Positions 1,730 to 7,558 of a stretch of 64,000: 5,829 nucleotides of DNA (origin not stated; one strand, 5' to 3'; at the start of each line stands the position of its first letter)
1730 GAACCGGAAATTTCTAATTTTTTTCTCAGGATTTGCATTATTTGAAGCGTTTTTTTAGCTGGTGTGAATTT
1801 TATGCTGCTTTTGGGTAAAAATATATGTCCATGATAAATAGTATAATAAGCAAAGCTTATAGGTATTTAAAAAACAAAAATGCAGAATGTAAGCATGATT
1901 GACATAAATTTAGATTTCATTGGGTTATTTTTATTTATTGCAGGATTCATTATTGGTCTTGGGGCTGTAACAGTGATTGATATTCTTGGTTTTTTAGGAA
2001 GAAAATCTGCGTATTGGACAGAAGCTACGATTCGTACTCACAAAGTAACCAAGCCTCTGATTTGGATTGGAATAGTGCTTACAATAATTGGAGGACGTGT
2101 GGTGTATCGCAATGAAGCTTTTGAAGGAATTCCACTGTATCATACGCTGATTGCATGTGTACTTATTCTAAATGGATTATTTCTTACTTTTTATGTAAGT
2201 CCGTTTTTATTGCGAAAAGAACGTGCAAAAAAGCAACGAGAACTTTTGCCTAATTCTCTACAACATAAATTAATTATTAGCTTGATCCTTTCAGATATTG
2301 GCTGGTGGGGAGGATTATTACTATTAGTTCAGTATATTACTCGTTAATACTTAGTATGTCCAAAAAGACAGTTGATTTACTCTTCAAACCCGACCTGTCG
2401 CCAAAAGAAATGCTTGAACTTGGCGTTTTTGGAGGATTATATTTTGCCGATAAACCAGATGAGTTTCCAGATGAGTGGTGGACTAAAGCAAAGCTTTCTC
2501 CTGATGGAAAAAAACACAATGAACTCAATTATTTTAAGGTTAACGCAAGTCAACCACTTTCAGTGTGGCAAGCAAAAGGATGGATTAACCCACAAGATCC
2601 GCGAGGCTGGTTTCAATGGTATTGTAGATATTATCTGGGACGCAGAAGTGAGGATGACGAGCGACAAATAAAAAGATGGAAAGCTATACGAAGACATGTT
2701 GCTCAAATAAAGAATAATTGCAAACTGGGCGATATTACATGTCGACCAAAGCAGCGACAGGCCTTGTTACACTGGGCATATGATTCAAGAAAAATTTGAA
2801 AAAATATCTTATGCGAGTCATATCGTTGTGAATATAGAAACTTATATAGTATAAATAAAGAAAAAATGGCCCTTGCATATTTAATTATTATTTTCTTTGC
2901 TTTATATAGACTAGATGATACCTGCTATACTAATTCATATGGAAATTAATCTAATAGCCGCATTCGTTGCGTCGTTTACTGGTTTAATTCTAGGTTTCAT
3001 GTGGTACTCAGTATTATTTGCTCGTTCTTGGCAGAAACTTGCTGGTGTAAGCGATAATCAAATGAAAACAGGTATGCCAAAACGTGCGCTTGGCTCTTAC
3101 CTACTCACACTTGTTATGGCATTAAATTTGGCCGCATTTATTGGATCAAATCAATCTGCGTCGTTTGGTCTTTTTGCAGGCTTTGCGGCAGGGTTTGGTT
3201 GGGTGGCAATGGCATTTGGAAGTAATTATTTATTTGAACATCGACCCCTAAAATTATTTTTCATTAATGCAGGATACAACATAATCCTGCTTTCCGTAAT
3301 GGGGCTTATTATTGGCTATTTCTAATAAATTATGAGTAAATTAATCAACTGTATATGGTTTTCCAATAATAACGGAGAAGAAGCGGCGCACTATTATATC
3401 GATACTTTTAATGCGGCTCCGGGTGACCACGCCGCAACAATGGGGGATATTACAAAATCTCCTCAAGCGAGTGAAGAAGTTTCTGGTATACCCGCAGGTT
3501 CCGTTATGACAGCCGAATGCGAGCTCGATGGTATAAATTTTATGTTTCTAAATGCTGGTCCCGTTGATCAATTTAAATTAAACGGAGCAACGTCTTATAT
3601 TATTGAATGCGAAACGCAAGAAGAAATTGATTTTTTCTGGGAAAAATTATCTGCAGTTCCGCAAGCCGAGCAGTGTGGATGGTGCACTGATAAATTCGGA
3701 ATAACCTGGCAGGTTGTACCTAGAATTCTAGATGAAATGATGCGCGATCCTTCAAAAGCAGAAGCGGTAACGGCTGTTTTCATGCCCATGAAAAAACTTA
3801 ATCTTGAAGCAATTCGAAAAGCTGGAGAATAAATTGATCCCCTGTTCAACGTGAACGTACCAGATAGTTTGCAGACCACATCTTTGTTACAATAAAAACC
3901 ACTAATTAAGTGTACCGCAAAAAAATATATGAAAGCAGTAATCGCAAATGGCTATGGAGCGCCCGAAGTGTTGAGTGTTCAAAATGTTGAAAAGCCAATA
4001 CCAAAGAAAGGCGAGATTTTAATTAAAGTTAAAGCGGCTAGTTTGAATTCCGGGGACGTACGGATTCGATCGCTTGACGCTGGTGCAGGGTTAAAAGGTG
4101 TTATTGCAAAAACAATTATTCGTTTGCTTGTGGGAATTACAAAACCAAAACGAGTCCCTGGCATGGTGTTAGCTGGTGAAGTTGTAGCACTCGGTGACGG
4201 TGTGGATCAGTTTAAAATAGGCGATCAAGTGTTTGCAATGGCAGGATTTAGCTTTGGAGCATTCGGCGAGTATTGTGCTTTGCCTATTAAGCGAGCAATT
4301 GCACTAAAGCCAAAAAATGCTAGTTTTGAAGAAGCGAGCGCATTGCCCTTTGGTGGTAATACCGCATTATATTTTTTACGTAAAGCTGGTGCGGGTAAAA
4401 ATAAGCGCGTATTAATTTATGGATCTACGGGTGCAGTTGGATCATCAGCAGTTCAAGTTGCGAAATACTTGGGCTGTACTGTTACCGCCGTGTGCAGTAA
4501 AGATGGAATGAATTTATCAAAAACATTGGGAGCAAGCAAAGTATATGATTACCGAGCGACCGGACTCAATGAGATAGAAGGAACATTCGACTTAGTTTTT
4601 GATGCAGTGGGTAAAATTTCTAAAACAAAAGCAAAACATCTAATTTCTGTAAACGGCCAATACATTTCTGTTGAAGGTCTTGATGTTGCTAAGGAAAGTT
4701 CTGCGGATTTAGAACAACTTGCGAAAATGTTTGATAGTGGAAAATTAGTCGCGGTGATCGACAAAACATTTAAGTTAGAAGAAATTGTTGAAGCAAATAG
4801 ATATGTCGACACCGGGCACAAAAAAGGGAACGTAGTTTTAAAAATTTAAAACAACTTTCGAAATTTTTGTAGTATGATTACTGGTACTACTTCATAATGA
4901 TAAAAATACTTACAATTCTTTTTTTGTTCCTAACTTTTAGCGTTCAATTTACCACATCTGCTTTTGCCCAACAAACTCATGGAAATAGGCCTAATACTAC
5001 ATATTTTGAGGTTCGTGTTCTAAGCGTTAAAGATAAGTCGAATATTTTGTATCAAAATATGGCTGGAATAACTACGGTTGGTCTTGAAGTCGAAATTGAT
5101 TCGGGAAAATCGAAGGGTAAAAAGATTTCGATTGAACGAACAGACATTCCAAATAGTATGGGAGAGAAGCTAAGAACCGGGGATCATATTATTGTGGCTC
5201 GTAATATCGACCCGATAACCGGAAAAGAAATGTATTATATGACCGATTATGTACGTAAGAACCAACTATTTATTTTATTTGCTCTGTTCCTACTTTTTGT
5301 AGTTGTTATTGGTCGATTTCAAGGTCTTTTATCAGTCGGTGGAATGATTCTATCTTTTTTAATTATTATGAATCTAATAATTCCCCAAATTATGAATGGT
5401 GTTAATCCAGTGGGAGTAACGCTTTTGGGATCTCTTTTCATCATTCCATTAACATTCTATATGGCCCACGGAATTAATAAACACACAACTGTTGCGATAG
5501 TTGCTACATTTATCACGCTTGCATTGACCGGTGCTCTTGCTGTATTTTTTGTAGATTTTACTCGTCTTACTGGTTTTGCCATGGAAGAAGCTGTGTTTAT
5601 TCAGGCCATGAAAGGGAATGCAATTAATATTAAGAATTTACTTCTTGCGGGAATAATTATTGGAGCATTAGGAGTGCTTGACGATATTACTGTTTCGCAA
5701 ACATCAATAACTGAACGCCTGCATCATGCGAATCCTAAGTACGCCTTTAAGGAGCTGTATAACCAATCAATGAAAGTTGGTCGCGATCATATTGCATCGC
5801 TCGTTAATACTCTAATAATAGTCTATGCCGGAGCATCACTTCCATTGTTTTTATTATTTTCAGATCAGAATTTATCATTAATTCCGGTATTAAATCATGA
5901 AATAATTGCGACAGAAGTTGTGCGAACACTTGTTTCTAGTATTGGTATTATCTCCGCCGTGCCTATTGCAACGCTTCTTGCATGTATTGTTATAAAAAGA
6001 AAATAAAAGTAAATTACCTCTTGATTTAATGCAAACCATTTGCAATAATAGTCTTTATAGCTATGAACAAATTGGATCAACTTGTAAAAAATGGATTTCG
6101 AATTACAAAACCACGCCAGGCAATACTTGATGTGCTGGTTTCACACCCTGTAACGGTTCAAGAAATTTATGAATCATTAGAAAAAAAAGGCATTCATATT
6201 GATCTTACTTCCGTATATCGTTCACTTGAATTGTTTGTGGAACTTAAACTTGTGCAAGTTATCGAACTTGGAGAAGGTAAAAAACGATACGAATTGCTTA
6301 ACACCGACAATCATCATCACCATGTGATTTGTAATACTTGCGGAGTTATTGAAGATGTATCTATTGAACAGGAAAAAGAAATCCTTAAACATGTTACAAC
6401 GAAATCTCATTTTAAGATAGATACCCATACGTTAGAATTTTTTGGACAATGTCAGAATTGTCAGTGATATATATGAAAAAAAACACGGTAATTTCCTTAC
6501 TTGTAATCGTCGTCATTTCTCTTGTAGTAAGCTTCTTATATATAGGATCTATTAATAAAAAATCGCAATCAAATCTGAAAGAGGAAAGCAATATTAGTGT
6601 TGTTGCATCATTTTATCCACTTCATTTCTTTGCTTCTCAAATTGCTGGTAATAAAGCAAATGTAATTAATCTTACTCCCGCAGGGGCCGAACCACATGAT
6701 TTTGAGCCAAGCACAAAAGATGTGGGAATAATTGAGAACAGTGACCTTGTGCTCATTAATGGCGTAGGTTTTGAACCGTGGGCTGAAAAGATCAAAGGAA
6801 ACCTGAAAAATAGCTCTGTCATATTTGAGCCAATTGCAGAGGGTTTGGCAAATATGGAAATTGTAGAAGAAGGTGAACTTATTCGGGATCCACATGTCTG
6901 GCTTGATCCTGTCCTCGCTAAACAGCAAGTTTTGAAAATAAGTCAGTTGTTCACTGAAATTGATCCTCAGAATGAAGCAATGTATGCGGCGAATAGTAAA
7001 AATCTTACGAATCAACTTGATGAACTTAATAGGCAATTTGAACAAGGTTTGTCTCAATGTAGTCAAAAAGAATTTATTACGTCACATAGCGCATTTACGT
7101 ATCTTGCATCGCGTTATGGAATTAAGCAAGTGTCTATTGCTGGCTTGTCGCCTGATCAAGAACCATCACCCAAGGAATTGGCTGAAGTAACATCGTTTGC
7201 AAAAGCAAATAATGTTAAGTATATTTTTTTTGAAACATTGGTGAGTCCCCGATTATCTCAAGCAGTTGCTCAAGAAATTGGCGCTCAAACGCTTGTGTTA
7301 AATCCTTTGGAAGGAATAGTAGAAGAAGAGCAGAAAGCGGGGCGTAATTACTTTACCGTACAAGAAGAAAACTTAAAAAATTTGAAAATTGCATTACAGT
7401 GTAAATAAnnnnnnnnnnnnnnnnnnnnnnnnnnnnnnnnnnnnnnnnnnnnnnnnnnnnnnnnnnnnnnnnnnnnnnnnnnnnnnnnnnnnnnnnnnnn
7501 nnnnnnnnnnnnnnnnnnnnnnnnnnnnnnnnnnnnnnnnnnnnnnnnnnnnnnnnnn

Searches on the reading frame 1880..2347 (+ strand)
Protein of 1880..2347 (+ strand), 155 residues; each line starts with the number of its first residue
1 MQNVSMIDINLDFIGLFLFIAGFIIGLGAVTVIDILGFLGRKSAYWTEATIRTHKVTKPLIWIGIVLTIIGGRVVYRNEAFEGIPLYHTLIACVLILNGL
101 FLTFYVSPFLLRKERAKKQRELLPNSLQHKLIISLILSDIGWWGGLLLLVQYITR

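Call 54: search_protein_families(library=pfam, proteins=[window:1880-2347:+], max_evalue=0.001)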
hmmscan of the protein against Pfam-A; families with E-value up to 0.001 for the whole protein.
window:1880-2347:+ (155 aa): 0 families

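Call 61: find_encoding_contigs(protein=window:1880-2347:+, flank=10000, max_places=2)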
Protein window:1880-2347:+ (155 aa): no gene with exactly this product is on record in the collection.

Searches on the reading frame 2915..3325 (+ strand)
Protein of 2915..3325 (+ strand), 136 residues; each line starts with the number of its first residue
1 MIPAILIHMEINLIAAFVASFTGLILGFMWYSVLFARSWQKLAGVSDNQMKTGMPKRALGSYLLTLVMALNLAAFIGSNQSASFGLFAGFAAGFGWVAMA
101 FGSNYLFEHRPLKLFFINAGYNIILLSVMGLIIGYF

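Call 54: search_protein_families(library=pfam, proteins=[window:2915-3325:+], max_evalue=0.001)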
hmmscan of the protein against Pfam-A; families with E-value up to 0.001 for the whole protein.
window:2915-3325:+ (136 aa): 1 family
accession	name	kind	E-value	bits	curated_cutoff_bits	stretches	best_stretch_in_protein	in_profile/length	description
PF08570.15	DUF1761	-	1.9e-25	90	31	1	14-134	1-123/123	Protein of unknown function (DUF1761)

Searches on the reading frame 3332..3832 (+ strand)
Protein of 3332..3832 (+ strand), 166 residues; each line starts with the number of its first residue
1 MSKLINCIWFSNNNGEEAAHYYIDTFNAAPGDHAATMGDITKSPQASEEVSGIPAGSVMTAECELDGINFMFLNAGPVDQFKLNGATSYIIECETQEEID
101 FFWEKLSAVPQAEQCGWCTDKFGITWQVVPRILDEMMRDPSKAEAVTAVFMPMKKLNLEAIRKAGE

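Call 54: search_protein_families(library=pfam, proteins=[window:3332-3832:+], max_evalue=0.001)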
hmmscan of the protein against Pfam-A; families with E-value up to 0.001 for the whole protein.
window:3332-3832:+ (166 aa): 1 family
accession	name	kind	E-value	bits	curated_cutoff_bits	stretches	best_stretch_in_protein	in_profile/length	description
PF06983.19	3-dmu-9_3-mt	-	6e-29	101.3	24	1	3-129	2-116/116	3-demethylubiquinone-9 3-methyltransferase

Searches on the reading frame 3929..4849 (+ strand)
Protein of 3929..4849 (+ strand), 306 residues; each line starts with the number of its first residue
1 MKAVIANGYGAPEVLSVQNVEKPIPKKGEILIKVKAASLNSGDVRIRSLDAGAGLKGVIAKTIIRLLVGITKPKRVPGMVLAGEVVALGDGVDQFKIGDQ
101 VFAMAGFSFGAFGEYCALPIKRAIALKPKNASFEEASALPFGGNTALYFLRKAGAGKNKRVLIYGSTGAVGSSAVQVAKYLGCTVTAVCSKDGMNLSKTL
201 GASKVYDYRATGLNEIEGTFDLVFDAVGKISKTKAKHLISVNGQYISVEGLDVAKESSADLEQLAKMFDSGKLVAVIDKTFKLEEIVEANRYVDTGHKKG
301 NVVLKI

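Call 27: search_protein_families(library=pfam, proteins=[window:3929-4849:+], max_evalue=0.001)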
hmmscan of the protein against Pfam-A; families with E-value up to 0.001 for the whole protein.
window:3929-4849:+ (306 aa): 3 families
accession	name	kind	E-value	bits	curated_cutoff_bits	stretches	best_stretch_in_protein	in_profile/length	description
PF13602.12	ADH_zinc_N_2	-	1.4e-18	68.6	27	1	200-304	1-134/134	Zinc-binding dehydrogenase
PF08240.17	ADH_N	-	5.1e-13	49.6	23.5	1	27-126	2-102/104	Alcohol dehydrogenase GroES-like domain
PF00107.32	ADH_zinc_N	-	1.1e-09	38.7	31.8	1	169-263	1-101/129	Zinc-binding dehydrogenase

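Call 63: find_encoding_contigs(protein=window:3929-4849:+, flank=10000, max_places=1)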
Protein window:3929-4849:+ (306 aa): 3 contigs read that carry it; 1 place shown.
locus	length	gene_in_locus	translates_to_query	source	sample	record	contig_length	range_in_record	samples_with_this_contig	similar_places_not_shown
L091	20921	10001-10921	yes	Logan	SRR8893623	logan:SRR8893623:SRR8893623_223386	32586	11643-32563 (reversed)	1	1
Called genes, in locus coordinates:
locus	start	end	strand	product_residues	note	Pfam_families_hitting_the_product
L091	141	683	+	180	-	-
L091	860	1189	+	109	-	PF03795:YCII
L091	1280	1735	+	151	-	-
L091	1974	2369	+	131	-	PF13646:HEAT_2 (weak)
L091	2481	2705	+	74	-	-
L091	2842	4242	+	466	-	PF07732:Cu-oxidase_3, PF00394:Cu-oxidase, PF07731:Cu-oxidase_2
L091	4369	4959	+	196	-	-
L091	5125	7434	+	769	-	-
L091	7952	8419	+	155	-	-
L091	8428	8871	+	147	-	-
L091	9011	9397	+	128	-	PF08570:DUF1761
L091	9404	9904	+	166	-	PF06983:3-dmu-9_3-mt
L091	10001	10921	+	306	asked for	PF08240:ADH_N, PF00107:ADH_zinc_N, PF13602:ADH_zinc_N_2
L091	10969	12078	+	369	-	PF07907:YibE_F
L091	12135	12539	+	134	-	PF01475:FUR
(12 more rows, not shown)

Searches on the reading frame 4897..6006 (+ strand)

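Call 8: search_protein_families(library=pfam, proteins=[window:4897-6006:+], max_evalue=0.0001)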
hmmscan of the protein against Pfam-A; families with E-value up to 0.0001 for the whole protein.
window:4897-6006:+ (369 aa): 1 family
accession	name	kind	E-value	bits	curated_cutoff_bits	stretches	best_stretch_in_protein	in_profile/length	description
PF07907.16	YibE_F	-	8.1e-69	232.2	27.2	1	124-363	1-240/241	YibE/F-like protein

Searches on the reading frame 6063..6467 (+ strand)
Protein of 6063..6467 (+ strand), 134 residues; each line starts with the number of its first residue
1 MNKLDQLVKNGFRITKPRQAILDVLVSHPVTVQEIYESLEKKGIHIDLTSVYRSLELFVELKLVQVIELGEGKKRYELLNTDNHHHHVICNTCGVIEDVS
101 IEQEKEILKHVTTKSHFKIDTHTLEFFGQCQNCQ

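Call 54: search_protein_families(library=pfam, proteins=[window:6063-6467:+], max_evalue=0.001)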
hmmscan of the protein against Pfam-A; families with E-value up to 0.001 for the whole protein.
window:6063-6467:+ (134 aa): 1 family
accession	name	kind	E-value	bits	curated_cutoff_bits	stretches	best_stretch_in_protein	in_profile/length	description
PF01475.25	FUR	-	1.5e-29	103.1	23.1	1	9-126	1-120/121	Ferric uptake regulator family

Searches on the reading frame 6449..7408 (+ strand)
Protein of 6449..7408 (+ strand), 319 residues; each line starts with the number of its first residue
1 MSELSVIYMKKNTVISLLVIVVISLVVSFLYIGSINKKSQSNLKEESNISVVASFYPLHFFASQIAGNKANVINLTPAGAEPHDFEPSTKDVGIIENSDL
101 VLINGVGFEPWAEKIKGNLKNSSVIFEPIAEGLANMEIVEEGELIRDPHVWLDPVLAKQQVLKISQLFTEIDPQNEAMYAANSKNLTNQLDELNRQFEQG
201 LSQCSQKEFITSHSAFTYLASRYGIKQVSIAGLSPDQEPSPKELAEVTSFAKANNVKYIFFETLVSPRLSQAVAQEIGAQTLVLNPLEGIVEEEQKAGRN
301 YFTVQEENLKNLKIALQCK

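Call 27: search_protein_families(library=pfam, proteins=[window:6449-7408:+], max_evalue=0.001)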
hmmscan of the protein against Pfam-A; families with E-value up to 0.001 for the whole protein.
window:6449-7408:+ (319 aa): 1 family
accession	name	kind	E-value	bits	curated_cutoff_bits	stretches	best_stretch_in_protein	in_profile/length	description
PF01297.22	ZnuA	-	1.2e-78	264.7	29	1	51-313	1-261/263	Zinc-uptake complex component A periplasmic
